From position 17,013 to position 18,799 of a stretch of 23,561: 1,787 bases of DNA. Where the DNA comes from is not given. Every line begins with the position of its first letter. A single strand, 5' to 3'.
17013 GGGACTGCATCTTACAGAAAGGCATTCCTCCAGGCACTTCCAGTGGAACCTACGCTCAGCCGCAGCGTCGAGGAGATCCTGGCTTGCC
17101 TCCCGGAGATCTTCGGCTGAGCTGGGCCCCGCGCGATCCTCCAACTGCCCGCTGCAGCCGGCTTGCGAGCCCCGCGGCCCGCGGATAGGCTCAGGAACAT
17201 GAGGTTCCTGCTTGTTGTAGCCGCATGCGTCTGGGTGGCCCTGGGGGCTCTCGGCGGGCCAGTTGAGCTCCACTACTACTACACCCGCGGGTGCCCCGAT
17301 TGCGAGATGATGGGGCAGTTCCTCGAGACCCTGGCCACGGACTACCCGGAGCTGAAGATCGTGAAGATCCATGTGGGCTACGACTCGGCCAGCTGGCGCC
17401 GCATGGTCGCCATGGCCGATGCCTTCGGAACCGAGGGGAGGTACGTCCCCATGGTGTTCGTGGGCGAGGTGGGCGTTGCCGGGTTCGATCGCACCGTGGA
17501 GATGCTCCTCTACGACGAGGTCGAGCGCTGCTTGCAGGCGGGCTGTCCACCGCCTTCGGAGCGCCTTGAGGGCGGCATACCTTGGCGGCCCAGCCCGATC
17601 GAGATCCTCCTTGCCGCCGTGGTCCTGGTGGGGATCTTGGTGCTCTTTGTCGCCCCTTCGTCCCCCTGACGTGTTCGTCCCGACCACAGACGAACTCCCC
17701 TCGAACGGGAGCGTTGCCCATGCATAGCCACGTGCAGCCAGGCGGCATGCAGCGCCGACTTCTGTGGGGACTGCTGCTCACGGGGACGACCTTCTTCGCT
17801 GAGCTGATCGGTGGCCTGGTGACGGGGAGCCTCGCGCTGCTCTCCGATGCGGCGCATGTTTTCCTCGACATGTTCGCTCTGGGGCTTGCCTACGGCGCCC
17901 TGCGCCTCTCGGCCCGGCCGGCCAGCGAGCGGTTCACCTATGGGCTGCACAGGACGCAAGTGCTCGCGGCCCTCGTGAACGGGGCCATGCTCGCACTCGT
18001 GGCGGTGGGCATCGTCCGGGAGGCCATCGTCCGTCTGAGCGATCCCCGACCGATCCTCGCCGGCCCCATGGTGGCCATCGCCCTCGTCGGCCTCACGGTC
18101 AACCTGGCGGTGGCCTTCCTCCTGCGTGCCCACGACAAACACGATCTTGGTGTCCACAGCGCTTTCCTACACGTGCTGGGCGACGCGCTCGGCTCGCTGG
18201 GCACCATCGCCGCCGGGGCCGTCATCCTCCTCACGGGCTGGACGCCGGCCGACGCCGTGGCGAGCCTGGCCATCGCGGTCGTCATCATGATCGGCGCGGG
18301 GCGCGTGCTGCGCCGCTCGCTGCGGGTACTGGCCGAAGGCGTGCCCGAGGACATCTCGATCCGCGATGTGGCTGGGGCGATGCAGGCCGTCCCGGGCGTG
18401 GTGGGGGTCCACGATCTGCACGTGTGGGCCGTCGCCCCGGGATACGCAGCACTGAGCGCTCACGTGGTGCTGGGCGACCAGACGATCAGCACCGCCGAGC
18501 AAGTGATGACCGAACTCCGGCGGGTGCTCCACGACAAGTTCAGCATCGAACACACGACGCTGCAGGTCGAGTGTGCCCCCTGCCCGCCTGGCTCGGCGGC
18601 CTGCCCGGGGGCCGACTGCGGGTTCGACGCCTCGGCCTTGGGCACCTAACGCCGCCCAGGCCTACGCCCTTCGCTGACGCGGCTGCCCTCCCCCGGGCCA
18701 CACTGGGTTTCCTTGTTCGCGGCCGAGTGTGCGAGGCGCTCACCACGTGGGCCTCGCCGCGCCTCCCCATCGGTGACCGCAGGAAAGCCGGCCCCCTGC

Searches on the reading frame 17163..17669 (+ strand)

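Call 3: search_protein_families(library=pfam, proteins=[window:17163-17669:+], max_evalue=0.01)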
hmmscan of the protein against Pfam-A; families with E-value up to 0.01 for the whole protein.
window:17163-17669:+ (168 aa): 1 family
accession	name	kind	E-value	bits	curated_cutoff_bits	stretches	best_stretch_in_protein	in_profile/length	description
PF00462.30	Glutaredoxin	-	0.0039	17.8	22.9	1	38-102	3-57/60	Glutaredoxin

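Call 4: search_protein_families(library=ncbifam, proteins=[window:17163-17669:+], max_evalue=0.01)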
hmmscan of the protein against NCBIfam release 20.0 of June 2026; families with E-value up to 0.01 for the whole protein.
window:17163-17669:+ (168 aa): 2 families
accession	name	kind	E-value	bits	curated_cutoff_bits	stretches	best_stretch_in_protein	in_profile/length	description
TIGR02196.1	GlrX_YruB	hypoth_equivalog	0.00012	22.5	88.55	1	38-110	4-66/74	glutaredoxin-like protein, YruB-family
TIGR02181.1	GRX_bact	equivalog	0.00015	21.9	90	1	39-114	4-70/80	glutaredoxin 3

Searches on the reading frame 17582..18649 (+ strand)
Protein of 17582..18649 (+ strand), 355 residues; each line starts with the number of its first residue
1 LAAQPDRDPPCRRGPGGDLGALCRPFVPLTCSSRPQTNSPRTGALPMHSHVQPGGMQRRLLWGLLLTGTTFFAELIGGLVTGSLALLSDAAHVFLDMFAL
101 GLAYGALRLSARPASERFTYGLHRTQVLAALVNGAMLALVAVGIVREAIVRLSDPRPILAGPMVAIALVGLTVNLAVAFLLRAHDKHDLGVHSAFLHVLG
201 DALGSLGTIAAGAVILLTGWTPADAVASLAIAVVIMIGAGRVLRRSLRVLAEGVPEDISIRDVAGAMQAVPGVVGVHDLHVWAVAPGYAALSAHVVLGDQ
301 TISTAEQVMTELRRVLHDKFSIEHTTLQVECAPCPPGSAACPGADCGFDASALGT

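Call 3: search_protein_families(library=pfam, proteins=[window:17582-18649:+], max_evalue=0.01)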
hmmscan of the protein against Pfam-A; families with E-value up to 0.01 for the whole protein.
window:17582-18649:+ (355 aa): 2 families
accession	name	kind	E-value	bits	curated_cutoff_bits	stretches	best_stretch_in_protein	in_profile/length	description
PF01545.26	Cation_efflux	-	1.4e-42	146.2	26.6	1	63-250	4-197/198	Cation efflux family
PF16916.11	ZT_dimer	-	1.2e-15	57.7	26.7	1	255-330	1-76/78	Dimerisation domain of Zinc Transporter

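Call 4: search_protein_families(library=ncbifam, proteins=[window:17582-18649:+], max_evalue=0.01)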
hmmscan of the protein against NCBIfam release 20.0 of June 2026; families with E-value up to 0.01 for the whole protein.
window:17582-18649:+ (355 aa): 10 families
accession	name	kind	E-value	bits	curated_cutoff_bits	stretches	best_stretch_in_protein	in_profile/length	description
TIGR01297.1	CDF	superfamily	1.2e-75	254.5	82.35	1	57-331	2-282/285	cation diffusion facilitator family transporter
NF002923.0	PRK03557.1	equivalog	1.2e-62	212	408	1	48-335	9-295/313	CDF family zinc transporter ZitB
NF033827.1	CDF_efflux_DmeF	equivalog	3.8e-35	121.7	250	2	56-188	14-148/309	CDF family Co(II)/Ni(II) efflux transporter DmeF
NF052621.1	MngEfTpMntE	equivalog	6.7e-21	75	500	1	77-331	23-281/293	manganese efflux transporter MntE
NF052602.1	Zn_efflux_Cdf31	equivalog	1.8e-16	60.4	460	1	58-331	8-289/299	CDF family zinc efflux transporter Cdf31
NF050169.1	CatEfflxFieF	equivalog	2.6e-15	56.4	420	1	73-321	21-271/282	cation efflux pump FieF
NF033616.1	CDF_MamB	equivalog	3.3e-15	56.3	350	1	72-319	22-270/284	magnetosome biogenesis CDF transporter MamB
NF040994.1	MamV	equivalog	5e-13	48.8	500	1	72-324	27-280/319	CDF transporter MamV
NF007064.0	PRK09509.1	equivalog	1.2e-12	47.5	447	1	76-320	29-275/300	CDF family cation-efflux transporter FieF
NF033615.1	CDF_MamM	equivalog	1e-11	44.6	350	1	74-327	26-284/290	magnetosome biogenesis CDF transporter MamM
